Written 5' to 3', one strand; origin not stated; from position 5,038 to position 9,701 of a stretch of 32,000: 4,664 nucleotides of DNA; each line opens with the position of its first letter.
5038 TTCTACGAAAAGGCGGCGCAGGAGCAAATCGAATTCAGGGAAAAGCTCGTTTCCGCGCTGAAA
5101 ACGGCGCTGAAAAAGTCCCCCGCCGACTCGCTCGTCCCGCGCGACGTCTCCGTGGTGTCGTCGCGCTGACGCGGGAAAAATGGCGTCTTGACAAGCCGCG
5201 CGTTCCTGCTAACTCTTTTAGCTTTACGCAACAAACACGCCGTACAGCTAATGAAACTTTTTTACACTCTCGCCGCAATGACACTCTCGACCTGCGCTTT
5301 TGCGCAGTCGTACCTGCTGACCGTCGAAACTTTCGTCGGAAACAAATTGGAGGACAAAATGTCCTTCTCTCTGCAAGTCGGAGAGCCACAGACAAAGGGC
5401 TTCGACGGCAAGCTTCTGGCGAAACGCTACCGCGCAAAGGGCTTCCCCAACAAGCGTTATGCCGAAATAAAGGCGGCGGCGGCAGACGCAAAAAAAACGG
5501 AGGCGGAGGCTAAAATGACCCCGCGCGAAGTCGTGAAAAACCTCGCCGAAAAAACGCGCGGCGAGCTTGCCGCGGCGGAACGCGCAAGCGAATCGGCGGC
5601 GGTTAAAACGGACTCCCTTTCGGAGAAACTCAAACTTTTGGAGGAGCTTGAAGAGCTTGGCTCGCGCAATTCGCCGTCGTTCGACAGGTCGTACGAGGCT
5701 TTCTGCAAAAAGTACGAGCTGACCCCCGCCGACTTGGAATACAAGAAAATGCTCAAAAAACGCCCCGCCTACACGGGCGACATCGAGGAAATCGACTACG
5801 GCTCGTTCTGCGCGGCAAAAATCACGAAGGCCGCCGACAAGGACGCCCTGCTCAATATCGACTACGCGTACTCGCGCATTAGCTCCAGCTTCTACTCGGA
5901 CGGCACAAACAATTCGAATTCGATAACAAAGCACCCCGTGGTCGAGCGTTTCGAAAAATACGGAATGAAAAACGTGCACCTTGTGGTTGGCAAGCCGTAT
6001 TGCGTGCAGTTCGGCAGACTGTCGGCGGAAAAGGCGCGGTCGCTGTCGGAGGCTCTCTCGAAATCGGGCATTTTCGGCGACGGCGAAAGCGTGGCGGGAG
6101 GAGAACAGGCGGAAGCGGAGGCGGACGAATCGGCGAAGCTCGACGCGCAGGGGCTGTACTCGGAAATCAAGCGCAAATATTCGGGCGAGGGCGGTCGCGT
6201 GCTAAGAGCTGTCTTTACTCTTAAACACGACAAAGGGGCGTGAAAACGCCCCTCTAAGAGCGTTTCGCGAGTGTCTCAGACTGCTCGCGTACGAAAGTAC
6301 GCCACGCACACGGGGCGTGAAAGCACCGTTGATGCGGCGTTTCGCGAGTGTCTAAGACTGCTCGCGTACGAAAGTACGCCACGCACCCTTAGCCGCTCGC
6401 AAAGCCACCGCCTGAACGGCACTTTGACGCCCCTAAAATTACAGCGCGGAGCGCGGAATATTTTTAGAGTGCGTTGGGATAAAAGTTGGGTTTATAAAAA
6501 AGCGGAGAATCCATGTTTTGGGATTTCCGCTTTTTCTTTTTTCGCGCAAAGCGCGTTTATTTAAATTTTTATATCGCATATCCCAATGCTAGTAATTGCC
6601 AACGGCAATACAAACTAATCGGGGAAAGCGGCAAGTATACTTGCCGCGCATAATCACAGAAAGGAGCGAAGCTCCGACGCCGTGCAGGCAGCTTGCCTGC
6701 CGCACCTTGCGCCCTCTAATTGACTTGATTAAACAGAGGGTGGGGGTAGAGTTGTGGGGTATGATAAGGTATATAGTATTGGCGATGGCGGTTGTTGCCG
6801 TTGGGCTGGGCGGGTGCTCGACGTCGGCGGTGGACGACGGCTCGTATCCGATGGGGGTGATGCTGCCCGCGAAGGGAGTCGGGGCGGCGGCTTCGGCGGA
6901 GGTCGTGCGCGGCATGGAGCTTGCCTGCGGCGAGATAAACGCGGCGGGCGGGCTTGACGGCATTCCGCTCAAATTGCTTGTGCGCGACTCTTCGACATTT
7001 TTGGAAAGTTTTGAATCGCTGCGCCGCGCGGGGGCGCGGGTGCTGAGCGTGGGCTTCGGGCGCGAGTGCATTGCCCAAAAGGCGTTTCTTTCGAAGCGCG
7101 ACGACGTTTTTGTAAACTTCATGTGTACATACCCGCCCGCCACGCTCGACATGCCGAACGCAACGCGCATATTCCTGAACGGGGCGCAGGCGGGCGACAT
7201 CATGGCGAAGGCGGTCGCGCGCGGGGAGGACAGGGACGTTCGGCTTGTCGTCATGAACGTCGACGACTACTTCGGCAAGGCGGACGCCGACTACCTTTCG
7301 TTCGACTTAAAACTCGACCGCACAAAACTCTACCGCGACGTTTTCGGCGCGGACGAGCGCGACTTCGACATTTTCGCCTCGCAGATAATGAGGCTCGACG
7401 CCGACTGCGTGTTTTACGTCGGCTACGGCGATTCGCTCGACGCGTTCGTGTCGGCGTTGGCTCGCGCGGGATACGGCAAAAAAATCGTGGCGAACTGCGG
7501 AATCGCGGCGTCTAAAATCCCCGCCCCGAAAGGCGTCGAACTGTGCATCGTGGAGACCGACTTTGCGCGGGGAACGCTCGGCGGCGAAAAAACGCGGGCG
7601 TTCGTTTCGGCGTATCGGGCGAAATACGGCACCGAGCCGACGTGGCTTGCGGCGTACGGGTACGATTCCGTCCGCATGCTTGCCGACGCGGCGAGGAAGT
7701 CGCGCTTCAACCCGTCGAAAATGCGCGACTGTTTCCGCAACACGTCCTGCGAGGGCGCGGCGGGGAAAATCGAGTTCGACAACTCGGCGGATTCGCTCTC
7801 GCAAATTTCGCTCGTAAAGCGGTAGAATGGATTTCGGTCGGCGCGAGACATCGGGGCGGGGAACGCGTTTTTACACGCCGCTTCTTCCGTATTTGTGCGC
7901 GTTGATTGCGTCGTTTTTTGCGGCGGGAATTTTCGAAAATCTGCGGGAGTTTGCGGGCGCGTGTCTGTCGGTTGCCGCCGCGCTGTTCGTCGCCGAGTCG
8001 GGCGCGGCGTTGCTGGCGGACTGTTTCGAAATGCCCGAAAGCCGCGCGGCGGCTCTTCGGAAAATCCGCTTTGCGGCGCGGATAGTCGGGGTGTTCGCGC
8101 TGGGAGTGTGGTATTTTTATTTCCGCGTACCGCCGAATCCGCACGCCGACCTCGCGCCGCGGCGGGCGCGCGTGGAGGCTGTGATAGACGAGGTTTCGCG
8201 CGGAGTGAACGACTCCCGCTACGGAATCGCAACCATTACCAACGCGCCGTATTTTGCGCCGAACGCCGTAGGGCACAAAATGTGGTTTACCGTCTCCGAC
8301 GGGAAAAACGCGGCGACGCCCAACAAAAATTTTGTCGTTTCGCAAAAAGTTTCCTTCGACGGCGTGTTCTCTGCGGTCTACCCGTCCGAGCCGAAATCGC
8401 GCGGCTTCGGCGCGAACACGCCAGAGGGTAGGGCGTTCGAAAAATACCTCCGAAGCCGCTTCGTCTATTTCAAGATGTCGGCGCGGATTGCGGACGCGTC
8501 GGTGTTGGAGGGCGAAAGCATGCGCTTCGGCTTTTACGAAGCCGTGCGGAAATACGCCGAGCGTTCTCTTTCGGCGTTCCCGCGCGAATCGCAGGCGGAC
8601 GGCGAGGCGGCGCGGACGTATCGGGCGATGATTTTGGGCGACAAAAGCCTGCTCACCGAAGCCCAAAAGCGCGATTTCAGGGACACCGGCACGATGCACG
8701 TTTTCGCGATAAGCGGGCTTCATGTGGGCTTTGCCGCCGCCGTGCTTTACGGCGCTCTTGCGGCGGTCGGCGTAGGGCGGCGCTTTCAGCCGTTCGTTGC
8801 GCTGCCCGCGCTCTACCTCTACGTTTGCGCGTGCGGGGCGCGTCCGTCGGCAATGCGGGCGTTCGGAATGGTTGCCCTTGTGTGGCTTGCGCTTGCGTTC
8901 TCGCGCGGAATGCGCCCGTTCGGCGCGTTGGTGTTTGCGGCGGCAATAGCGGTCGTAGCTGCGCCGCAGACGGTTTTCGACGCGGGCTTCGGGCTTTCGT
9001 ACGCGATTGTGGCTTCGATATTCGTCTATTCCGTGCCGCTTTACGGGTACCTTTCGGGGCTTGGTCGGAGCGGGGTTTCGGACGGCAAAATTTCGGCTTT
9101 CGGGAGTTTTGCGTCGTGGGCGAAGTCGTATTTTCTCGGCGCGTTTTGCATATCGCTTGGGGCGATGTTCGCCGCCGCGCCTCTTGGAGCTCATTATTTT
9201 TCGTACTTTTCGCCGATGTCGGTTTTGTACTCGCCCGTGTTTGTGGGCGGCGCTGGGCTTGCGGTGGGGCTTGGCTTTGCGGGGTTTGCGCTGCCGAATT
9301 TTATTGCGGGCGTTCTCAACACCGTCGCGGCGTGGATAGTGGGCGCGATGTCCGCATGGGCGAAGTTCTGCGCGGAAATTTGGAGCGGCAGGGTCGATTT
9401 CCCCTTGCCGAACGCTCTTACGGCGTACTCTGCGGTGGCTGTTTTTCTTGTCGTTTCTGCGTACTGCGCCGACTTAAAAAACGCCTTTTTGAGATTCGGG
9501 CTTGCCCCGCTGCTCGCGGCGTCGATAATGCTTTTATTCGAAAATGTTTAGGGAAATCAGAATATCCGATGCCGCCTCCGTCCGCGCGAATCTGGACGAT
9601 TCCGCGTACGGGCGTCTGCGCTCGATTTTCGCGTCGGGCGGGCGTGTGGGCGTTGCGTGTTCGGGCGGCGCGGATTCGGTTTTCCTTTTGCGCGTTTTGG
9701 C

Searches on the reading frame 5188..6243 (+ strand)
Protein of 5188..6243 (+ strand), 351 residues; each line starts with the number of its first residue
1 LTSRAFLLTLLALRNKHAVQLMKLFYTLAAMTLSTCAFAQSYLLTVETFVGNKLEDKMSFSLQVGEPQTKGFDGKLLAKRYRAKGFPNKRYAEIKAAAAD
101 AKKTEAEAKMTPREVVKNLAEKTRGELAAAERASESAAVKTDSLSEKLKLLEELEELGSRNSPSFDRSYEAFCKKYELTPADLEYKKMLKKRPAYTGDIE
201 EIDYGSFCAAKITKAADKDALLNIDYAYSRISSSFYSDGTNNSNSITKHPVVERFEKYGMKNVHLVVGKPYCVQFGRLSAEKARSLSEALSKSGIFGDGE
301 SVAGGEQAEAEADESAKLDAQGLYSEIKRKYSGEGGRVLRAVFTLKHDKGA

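Call 3: search_protein_families(library=pfam, proteins=[window:5188-6243:+], max_evalue=1)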
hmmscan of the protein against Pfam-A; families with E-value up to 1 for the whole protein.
window:5188-6243:+ (351 aa): 0 families

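Call 4: search_protein_families(library=ncbifam, proteins=[window:5188-6243:+], max_evalue=1)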
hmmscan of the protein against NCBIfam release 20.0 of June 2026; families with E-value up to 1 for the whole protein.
window:5188-6243:+ (351 aa): 0 families

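Call 23: search_protein_families(library=padloc, proteins=[window:5188-6243:+], max_evalue=1)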
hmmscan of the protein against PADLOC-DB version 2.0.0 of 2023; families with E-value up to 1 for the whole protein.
window:5188-6243:+ (351 aa): 1 family
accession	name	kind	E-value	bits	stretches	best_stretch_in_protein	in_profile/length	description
PDLC03460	REase_II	-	0.058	10.9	1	91-147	27-83/298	Type II restriction enzyme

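Call 50: find_homologous_proteins(query=window:5251-6243:+, max_evalue=0.001)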
Query window:5251-6243:+ (330 aa): 18 proteins with E <= 0.001 among 8000 candidates.
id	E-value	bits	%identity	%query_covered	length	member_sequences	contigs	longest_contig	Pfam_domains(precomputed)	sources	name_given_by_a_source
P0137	1.1e-201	687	97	100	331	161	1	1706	-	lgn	-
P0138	6.1e-190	648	90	99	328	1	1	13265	-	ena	-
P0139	1.1e-188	644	90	99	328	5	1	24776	-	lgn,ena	-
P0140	7.4e-115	402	59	95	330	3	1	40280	-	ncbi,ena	-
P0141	3.6e-114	400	59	99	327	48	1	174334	-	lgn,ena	-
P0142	6.5e-113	395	57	99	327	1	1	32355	-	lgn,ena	-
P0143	9.7e-111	388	58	99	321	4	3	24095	-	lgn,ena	-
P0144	2.3e-110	387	58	99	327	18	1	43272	-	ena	-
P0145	2.0e-94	335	51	95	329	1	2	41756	-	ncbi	-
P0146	4.4e-94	334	51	99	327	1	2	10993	-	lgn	-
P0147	1.9e-93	331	52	99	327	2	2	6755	-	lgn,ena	-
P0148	1.4e-92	329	49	99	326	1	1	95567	-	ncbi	-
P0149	4.9e-92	327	49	99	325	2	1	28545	-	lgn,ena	-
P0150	2.6e-88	315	48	99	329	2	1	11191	-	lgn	-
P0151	2.9e-88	315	48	98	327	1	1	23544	-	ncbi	-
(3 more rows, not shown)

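Call 59: predict_structure(alignment_id=A4)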
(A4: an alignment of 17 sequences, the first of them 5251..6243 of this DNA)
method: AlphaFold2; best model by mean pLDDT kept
length: 330 residues; sequences in the alignment: 17
mean_pLDDT: 68.5   pTM: 0.47
mean pLDDT of the five models: 68.5, 66.2, 64.7, 64.1, 62.4
residues with pLDDT >= 90: 6; 70-90: 186; 50-70: 67; < 50: 71
segments of 3 or more residues with pLDDT < 50: 14-17, 57-67, 170-179, 217-225, 259-291
pLDDT, mean of each block of 10 residues (from residue 1): 57 56 87 85 82 52 47 73 73 76 80 75 83 82 81 73 56 46 76 84 79 54 50 74 87 70 43 39 33 64 86 78 77
secondary structure, 60 per line:
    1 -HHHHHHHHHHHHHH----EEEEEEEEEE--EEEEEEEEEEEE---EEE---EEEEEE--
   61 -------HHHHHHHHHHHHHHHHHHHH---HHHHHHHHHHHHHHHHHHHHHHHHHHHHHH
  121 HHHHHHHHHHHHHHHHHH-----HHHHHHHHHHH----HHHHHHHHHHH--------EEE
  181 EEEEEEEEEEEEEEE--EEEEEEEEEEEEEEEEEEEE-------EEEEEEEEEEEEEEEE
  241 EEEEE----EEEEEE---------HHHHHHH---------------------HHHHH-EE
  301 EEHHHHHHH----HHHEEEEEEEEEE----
elements in order: H2-15 E20-29 E32-43 E47-49 E53-58 H68-87 H91-138 H144-154 H159-169 E178-195 E198-217 E225-245 E250-255 H265-271 H293-297 E299-302 H303-309 E317-326
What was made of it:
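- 5251..6243 (+): Conserved secreted partner ('c4'), 330 aa. It has a signal peptide, an N-terminal beta-hairpin, long helices, long beta-strands and two invariant Cys. The model has pLDDT 68.5 (call 59).
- On Secretins (for the partner c4): The monomer model has pLDDT 68.5 (call 59).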

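Call 61: fold_search(model_id=the predicted structure, library=pdb)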
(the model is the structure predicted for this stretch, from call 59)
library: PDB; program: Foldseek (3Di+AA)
matches with E <= 10: 99; with E <= 0.001: 0
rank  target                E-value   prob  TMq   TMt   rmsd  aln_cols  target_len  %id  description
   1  9wfd_A                1.6e-02  0.51  0.15  0.12  15.3       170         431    9  Cryo-EM structure of the Type II secretion system protein from Acidithiobacillus caldus (released 2025-11-19)
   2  6i1x_A                1.9e-02  0.80  0.16  0.11  16.3       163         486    8  Aeromonas hydrophila ExeD (released 2019-04-10)
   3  5wq7_A                2.2e-02  0.41  0.18  0.13  23.8       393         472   10  CryoEM structure of type II secretion system secretin GspD in E.coli K12 (released 2016-12-28)
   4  8jvb_A                2.6e-02  0.35  0.13  0.12  16.5       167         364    9  Cryo-EM structure of the Type II secretion system protein from Acidithiobacillus caldus (released 2024-07-03)
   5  5wq8_A                4.8e-02  0.47  0.17  0.12  14.7       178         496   10  CryoEM structure of type II secretion system secretin GspD in Vibrio cholerae (released 2016-12-28)
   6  8co1_A1               5.0e-02  0.44  0.15  0.09  14.6       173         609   10  Type II Secretion System (released 2024-04-10)
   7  9u5s_A                6.3e-02  0.77  0.19  0.14  14.7       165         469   10  The structure of the BfpBG complex in the T4bP system (released 2025-11-05)
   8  5wln_A                6.3e-02  0.51  0.15  0.13  15.0       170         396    9  Cryo-EM structure of the T2SS secretin XcpQ from Pseudomonas aeruginosa (released 2017-10-25)
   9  6hcg_A                6.3e-02  0.28  0.13  0.08  17.1       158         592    9  Klebsiella pneumoniae type II secretion system outer membrane complex. PulD, PulS and PulC HR domain. (released 2019-11-27)
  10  8odn_A                6.6e-02  0.57  0.17  0.21  16.6       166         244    9  RcpA-TadD with C13 symmetry from the Pseudomonas aeruginosa Tight Adherence Secretion System (released 2023-09-27)
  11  9k8v_A                8.8e-02  0.47  0.16  0.14  16.7       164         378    5  Cryo-EM structure of the Type II secretion system protein from Vibrio cholerae (released 2025-10-29)
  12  5zdh_A                2.5e-01  0.33  0.17  0.12  15.0       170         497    9  CryoEM structure of ETEC Pilotin-Secretin AspS-GspD complex (released 2018-04-18)
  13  5w68_A                3.1e-01  0.23  0.16  0.16  15.4       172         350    9  Type II secretin from Enteropathogenic Escherichia coli - GspD (released 2017-11-15)
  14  6w6m_A                3.5e-01  0.35  0.19  0.16  15.4       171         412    8  Single particle cryoEM structure of V. cholerae Type IV competence pilus secretin PilQ (released 2020-10-14)
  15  6pee_A                4.6e-01  0.35  0.27  0.26  18.7       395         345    6  InvG secretin domain beta-barrel from Salmonella SPI-1 injectisome NC-base (released 2019-10-23)
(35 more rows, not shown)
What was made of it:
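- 5251..6243 (+): Fold hits to secretins are weak (call 61).
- On Secretins (for the partner c4): The top 18 Foldseek hits are secretins, but with E 0.016-0.6, probability 0.16-0.8 and TM below 0.2 except about 0.27 for the InvG entries (call 61).
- Closest known: Secretins. Same: The top 18 Foldseek PDB hits for the c4 model are all secretins (call 61).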

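Call 62: search_solved_structures(query=A4, max_evalue=10, show_alignments=3)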
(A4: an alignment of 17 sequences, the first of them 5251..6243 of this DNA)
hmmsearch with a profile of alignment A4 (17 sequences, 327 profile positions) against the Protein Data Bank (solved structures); distinct sequences matched with E-value up to 10: 6.
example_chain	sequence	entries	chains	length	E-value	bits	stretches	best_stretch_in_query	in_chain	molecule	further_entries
8ro0_K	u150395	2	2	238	0.25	13.9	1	47-177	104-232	Pre-mRNA-splicing factor SPF27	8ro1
9e2g_3V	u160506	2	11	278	0.28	13.8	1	89-170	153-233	Enkurin domain-containing protein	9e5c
2lw7_A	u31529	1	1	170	0.32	13.6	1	61-146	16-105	Histidine--tRNA ligase, cytoplasmic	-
6zrk_D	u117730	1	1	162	0.36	13.4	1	64-193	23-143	Hemagglutinin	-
4lin_A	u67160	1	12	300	0.62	12.6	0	92-156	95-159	Tail needle protein gp26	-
6jfv_B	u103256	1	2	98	1.5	11.4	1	90-168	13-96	Keratin, type II cytoskeletal 5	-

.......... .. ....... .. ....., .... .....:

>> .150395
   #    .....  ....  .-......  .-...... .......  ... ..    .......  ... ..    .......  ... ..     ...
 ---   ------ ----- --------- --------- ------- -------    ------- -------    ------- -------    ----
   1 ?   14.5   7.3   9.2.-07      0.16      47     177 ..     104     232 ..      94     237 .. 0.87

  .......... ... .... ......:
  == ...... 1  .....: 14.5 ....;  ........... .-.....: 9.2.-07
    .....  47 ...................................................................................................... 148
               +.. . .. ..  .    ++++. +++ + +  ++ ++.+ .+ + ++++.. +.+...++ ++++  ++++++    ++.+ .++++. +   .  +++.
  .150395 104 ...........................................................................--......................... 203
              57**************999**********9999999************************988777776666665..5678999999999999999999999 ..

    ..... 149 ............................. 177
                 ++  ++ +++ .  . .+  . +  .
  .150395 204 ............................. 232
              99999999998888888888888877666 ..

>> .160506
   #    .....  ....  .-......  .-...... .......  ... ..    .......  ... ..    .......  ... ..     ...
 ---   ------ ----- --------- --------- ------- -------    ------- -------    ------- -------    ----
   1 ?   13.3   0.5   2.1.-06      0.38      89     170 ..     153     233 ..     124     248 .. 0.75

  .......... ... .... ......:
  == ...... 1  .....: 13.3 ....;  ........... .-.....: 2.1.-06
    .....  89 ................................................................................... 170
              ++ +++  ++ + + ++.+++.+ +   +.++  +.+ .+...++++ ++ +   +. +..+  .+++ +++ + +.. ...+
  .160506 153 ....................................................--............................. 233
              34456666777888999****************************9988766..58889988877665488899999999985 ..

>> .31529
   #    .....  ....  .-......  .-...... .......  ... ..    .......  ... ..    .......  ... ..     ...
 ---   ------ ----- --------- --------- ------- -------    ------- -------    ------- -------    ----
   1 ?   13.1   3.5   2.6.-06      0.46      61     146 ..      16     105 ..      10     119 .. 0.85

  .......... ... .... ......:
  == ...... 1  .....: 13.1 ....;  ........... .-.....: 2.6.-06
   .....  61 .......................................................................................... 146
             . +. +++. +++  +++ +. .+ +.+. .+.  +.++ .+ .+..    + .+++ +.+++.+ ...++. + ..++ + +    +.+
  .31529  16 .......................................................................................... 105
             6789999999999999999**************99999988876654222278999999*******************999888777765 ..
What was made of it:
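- On Secretins (for the partner c4): A profile of 17 orthologues gives no secretin in PDB sequences (call 62).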

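Call 69: list_cluster_members(proteins=[P0140, P0145, P0148, P0046, P0022, P0063, P0001])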
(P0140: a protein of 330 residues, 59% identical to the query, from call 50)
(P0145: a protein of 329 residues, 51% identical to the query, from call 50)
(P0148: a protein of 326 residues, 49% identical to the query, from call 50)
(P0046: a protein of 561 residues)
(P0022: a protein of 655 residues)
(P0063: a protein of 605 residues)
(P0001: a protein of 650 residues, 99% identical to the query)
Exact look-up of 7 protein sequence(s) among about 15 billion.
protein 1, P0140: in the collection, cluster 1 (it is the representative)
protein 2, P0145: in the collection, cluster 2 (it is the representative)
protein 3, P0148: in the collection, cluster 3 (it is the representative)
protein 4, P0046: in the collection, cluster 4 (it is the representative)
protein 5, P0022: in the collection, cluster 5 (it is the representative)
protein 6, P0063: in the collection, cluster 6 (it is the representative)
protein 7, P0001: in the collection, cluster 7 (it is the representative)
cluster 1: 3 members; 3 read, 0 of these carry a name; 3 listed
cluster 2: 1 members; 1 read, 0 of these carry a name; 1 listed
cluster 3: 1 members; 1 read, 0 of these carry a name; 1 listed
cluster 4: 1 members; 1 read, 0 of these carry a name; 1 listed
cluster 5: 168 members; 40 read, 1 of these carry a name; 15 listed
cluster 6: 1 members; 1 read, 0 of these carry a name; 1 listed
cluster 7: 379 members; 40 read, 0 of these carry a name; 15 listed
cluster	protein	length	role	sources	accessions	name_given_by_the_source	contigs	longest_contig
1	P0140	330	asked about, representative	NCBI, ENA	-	-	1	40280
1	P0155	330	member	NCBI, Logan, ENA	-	-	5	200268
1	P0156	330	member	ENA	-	-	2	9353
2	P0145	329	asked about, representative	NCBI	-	-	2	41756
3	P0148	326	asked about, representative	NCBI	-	-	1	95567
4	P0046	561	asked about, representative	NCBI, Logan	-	-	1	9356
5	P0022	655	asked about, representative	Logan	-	-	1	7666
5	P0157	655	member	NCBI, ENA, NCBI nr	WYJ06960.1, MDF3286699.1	hypothetical protein P3B99_007035 [Opitutia bacterium KCR 482] | hypothetical protein [Opitutae bacterium KCR 482]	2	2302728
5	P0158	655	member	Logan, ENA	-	-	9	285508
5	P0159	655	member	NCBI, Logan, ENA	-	-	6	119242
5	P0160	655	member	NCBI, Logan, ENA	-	-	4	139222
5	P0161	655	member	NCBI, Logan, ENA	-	-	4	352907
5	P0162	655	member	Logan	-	-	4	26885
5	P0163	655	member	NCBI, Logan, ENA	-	-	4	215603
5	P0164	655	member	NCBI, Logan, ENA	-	-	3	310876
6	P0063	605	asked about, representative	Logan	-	-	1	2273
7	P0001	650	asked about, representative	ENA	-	-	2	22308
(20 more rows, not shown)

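Call 71: find_homologous_proteins(query=A4, max_evalue=0.01)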
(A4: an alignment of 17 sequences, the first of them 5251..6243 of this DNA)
Query A4 (17 sequences) (330 aa, profile of the alignment): 25 proteins with E <= 0.01 among 8000 candidates.
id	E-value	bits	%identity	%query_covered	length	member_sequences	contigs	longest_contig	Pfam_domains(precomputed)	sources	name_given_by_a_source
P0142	8.6e-163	559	57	99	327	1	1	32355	-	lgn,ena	-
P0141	5.9e-162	557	59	99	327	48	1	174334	-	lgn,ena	-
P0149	4.7e-159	547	49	99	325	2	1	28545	-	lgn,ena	-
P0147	4.9e-159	547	52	99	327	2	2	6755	-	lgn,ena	-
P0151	7.5e-159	547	48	98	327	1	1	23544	-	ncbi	-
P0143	1.1e-157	543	58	99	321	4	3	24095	-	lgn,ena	-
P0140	5.1e-157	541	59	95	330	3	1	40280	-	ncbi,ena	-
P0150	5.4e-157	540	48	99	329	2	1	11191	-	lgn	-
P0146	5.8e-157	540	51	99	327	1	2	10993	-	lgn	-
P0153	1.2e-155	536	47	99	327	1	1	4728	-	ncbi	-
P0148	2.9e-155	535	49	99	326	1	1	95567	-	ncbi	-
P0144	1.4e-154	533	58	99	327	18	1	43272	-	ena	-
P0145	6.1e-153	527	51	95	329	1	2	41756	-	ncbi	-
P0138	1.2e-152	526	90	99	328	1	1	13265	-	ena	-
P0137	2.0e-150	519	97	100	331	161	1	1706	-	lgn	-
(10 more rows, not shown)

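Call 76: search_protein_families(library=phrogs, proteins=[window:5251-6243:+], max_evalue=0.1)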
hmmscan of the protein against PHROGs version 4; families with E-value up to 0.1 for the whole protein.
window:5251-6243:+ (330 aa): 0 families
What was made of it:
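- On Anti-phage defence or phage-derived cassette: No hits apart from a chance 0.058 for c4 (calls 23, 76).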

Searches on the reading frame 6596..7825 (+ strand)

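Call 13: search_protein_families(library=pfam, proteins=[window:6596-7825:+], max_evalue=0.001)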
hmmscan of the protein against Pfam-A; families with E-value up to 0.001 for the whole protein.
window:6596-7825:+ (409 aa): 3 families
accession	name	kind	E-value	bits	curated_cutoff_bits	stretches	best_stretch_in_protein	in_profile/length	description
PF13458.12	Peripla_BP_6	-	1.3e-27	97.8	31.7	1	86-396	4-324/343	Periplasmic binding protein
PF13433.12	Peripla_BP_5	-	9e-09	35.3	27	0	86-141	3-58/363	Periplasmic binding protein domain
PF01094.35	ANF_receptor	-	0.00015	21.3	25.4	1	334-401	250-341/353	Receptor family ligand binding region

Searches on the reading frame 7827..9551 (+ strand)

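Call 13: search_protein_families(library=pfam, proteins=[window:7827-9551:+], max_evalue=0.001)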
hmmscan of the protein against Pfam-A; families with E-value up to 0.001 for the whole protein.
window:7827-9551:+ (574 aa): 1 family
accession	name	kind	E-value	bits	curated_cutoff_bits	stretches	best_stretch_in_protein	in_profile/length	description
PF03772.21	Competence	-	3.6e-44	151.6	23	1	268-543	1-263/270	Competence protein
